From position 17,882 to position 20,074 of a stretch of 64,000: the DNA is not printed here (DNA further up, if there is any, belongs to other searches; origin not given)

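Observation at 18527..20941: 379-bp near-identical segment of mnmG duplicated immediately upstream of mnmG, forming a chimeric degenerate MnmG-like ORF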

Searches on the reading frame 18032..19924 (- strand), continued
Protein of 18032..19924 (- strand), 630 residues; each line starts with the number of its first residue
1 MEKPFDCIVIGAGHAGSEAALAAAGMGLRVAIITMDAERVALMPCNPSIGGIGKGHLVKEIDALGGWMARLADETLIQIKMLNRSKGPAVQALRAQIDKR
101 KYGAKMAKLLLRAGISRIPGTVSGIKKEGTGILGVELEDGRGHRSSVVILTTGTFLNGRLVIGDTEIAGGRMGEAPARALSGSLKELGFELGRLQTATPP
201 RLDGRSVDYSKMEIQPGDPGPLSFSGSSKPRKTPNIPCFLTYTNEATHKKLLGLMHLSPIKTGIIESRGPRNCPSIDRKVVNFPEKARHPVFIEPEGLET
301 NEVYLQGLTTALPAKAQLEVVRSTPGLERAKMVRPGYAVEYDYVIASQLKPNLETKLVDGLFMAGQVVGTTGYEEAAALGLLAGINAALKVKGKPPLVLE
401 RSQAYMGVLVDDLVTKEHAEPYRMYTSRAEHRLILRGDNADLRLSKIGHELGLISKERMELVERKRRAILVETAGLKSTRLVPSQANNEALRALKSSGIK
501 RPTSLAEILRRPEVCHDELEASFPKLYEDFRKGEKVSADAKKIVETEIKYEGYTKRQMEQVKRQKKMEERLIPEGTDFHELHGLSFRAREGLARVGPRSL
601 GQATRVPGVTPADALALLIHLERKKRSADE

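Call 35: search_protein_families(library=ncbifam, proteins=[L081:4437-5858:+, L003:4514-5956:+, L001:4797-5903:+, L005:2993-4069:+, window:18032-19924:-], max_evalue=0.001)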
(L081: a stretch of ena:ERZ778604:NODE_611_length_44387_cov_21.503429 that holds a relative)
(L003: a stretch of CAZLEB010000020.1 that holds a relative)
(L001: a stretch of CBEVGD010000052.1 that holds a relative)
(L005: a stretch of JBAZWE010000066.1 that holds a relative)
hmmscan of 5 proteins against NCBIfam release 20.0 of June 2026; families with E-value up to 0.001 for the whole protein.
L081:4437-5858:+ (473 aa): 9 families
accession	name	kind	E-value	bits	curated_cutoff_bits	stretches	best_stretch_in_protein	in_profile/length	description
TIGR00136.1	mnmG_gidA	equivalog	8.4e-144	480.2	524.85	1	5-468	1-469/616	tRNA uridine-5-carboxymethylaminomethyl(34) synthesis enzyme MnmG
NF003739.0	PRK05335.1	equivalog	2.9e-21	75.8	262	1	303-414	279-390/441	methylenetetrahydrofolate--tRNA-(uracil(54)-C(5))-methyltransferase (FADH(2)-oxidizing) TrmFO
TIGR00137.1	gid_trmFO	equivalog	1.1e-15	57.4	428.65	1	300-415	273-388/433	FADH(2)-oxidizing methylenetetrahydrofolate--tRNA-(uracil(54)-C(5))-methyltransferase TrmFO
TIGR02032.1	GG-red-SF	subfamily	3.8e-07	30.1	158.8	1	5-154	1-146/297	geranylgeranyl reductase family protein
NF003585.0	PRK05249.1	equivalog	0.00019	20.2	465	1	2-34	4-36/464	Si-specific NAD(P)(+) transhydrogenase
NF053717.1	VnlPnlRedVprA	equivalog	0.00035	19.5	600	1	2-33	4-35/481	vinyl phenol reductase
NF041080.1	DGGGPL_reductase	equivalog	0.00081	18.4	580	0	4-139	1-134/447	digeranylgeranylglycerophospholipid reductase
TIGR00275.1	TIGR00275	subfamily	0.00094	18.1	183.8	0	7-33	1-27/401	aminoacetone oxidase family FAD-binding enzyme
NF009477.0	PRK12843.1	equivalog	0.00094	17.7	758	0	2-34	14-46/578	FAD-dependent oxidoreductase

L003:4514-5956:+ (480 aa): 11 families
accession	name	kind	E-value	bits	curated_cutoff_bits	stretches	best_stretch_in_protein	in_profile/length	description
TIGR00136.1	mnmG_gidA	equivalog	4.5e-135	451.4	524.85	1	10-475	1-466/616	tRNA uridine-5-carboxymethylaminomethyl(34) synthesis enzyme MnmG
NF003739.0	PRK05335.1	equivalog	1.2e-21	77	262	1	310-422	278-390/441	methylenetetrahydrofolate--tRNA-(uracil(54)-C(5))-methyltransferase (FADH(2)-oxidizing) TrmFO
TIGR00137.1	gid_trmFO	equivalog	3.4e-17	62.4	428.65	1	310-429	275-394/433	FADH(2)-oxidizing methylenetetrahydrofolate--tRNA-(uracil(54)-C(5))-methyltransferase TrmFO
TIGR01292.1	TRX_reduct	equivalog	4.6e-06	25.7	343.45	0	10-42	1-33/300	thioredoxin-disulfide reductase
TIGR02032.1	GG-red-SF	subfamily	2.8e-05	24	158.8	1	10-158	1-146/297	geranylgeranyl reductase family protein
TIGR02023.1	BchP-ChlP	subfamily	0.00032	19.8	343.3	1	10-83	1-68/388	geranylgeranyl diphosphate reductase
NF003725.0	PRK05329.2-4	equivalog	0.0004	19.4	345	0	5-39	4-38/429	glycerol-3-phosphate dehydrogenase subunit GlpB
NF003585.0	PRK05249.1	equivalog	0.00044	19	465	1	6-39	3-36/464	Si-specific NAD(P)(+) transhydrogenase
NF053717.1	VnlPnlRedVprA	equivalog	0.00068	18.6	600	0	7-38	4-35/481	vinyl phenol reductase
NF041160.1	DGGPL_Thplmales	equivalog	0.00077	18.5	780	0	9-40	3-34/396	digeranylgeranylglycerophospholipid reductase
TIGR00275.1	TIGR00275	subfamily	0.00093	18.1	183.8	0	12-39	1-28/401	aminoacetone oxidase family FAD-binding enzyme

L001:4797-5903:+ (368 aa): 17 families
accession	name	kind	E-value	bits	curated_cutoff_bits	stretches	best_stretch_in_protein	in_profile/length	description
TIGR00136.1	mnmG_gidA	equivalog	4.7e-71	239.9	524.85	2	220-368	262-408/616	tRNA uridine-5-carboxymethylaminomethyl(34) synthesis enzyme MnmG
NF003739.0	PRK05335.1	equivalog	7.9e-21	74.3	262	2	260-357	275-373/441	methylenetetrahydrofolate--tRNA-(uracil(54)-C(5))-methyltransferase (FADH(2)-oxidizing) TrmFO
TIGR00137.1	gid_trmFO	equivalog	8.4e-17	61.1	428.65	1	256-360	268-373/433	FADH(2)-oxidizing methylenetetrahydrofolate--tRNA-(uracil(54)-C(5))-methyltransferase TrmFO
TIGR02032.1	GG-red-SF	subfamily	1.9e-07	31.1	158.8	1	10-114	1-101/297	geranylgeranyl reductase family protein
NF041080.1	DGGGPL_reductase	equivalog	4.4e-06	25.8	580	1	9-110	1-101/447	digeranylgeranylglycerophospholipid reductase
TIGR01292.1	TRX_reduct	equivalog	1.3e-05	24.2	343.45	0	10-41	1-32/300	thioredoxin-disulfide reductase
TIGR03140.1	AhpF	equivalog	4.5e-05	22.2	502.9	1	4-39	207-242/515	alkyl hydroperoxide reductase subunit F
NF005691.0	PRK07494.1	equivalog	7.7e-05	21.4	459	1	6-43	5-42/404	UbiH/UbiF family hydroxylase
NF003585.0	PRK05249.1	equivalog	0.00011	21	465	1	6-38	3-35/464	Si-specific NAD(P)(+) transhydrogenase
NF041160.1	DGGPL_Thplmales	equivalog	0.00013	21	780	1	9-46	3-40/396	digeranylgeranylglycerophospholipid reductase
NF003720.0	PRK05329.1-3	equivalog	0.00013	20.7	313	1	9-40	2-33/437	glycerol-3-phosphate dehydrogenase subunit GlpB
NF053717.1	VnlPnlRedVprA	equivalog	0.00018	20.4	600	1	8-39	5-36/481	vinyl phenol reductase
NF006130.0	PRK08274.1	equivalog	0.00039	19.4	369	0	9-39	5-35/467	FAD-dependent tricarballylate dehydrogenase TcuA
TIGR03378.1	glycerol3P_GlpB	equivalog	0.00085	18.4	174.15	0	10-39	1-30/419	anaerobic glycerol-3-phosphate dehydrogenase subunit GlpB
NF038174.1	maturase_GoxB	equivalog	0.00089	18.4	400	0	11-45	2-36/358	glycine oxidase maturase GoxB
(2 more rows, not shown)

L005:2993-4069:+ (358 aa): 12 families
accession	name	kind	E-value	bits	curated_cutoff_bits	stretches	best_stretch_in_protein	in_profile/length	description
TIGR00136.1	mnmG_gidA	equivalog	9.4e-42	143.1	524.85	2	10-210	1-208/616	tRNA uridine-5-carboxymethylaminomethyl(34) synthesis enzyme MnmG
NF003739.0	PRK05335.1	equivalog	2.1e-13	49.9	262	1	235-345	280-390/441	methylenetetrahydrofolate--tRNA-(uracil(54)-C(5))-methyltransferase (FADH(2)-oxidizing) TrmFO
TIGR00137.1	gid_trmFO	equivalog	1.1e-06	27.8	428.65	1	228-328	269-371/433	FADH(2)-oxidizing methylenetetrahydrofolate--tRNA-(uracil(54)-C(5))-methyltransferase TrmFO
NF005866.0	PRK07803.1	equivalog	1.8e-05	23.1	819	0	5-38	4-37/631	fumarate reductase/succinate dehydrogenase flavoprotein subunit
TIGR02032.1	GG-red-SF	subfamily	1.9e-05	24.5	158.8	1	10-38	1-29/297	geranylgeranyl reductase family protein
NF005691.0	PRK07494.1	equivalog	6.3e-05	21.7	459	1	8-44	7-43/404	UbiH/UbiF family hydroxylase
TIGR01372.1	soxA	subfamily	0.00012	20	1164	1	11-59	170-218/996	sarcosine oxidase subunit alpha family protein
TIGR03140.1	AhpF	equivalog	0.00044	18.9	502.9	0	3-36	206-239/515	alkyl hydroperoxide reductase subunit F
NF008425.0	PRK11259.1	equivalog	0.00078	18.5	257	0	9-38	4-33/377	N-methyl-L-tryptophan oxidase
NF003585.0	PRK05249.1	equivalog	0.0008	18.1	465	0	9-36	6-33/464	Si-specific NAD(P)(+) transhydrogenase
NF006383.0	PRK08626.1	equivalog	0.00091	17.6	663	0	5-40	1-36/657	fumarate reductase flavoprotein subunit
TIGR01292.1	TRX_reduct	equivalog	0.00094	18.1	343.45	0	11-39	2-30/300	thioredoxin-disulfide reductase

window:18032-19924:- (630 aa): 11 families
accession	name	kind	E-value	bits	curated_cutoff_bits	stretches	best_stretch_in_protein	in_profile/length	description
TIGR00136.1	mnmG_gidA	equivalog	2.3e-223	743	524.85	1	5-624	1-615/616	tRNA uridine-5-carboxymethylaminomethyl(34) synthesis enzyme MnmG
NF003739.0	PRK05335.1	equivalog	9.2e-24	84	262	1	305-417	278-390/441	methylenetetrahydrofolate--tRNA-(uracil(54)-C(5))-methyltransferase (FADH(2)-oxidizing) TrmFO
TIGR00137.1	gid_trmFO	equivalog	2.9e-21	75.8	428.65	1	305-420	275-390/433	FADH(2)-oxidizing methylenetetrahydrofolate--tRNA-(uracil(54)-C(5))-methyltransferase TrmFO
TIGR02032.1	GG-red-SF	subfamily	1.2e-05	25.1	158.8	1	5-46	1-41/297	geranylgeranyl reductase family protein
NF041080.1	DGGGPL_reductase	equivalog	8e-05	21.7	580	1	5-142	2-138/447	digeranylgeranylglycerophospholipid reductase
NF003585.0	PRK05249.1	equivalog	0.00016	20.4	465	1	3-36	5-38/464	Si-specific NAD(P)(+) transhydrogenase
NF004991.0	PRK06370.1-3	subfamily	0.00018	20.2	620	1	3-36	34-67/509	FAD-containing oxidoreductase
TIGR03140.1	AhpF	equivalog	0.00046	18.8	502.9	1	3-34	211-242/515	alkyl hydroperoxide reductase subunit F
NF005691.0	PRK07494.1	equivalog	0.00046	18.8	459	1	3-163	7-162/404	UbiH/UbiF family hydroxylase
TIGR01292.1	TRX_reduct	equivalog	0.0006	18.7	343.45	0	6-37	2-33/300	thioredoxin-disulfide reductase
NF004776.0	PRK06116.1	equivalog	0.00096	18.2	480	0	1-34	1-34/450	glutathione-disulfide reductase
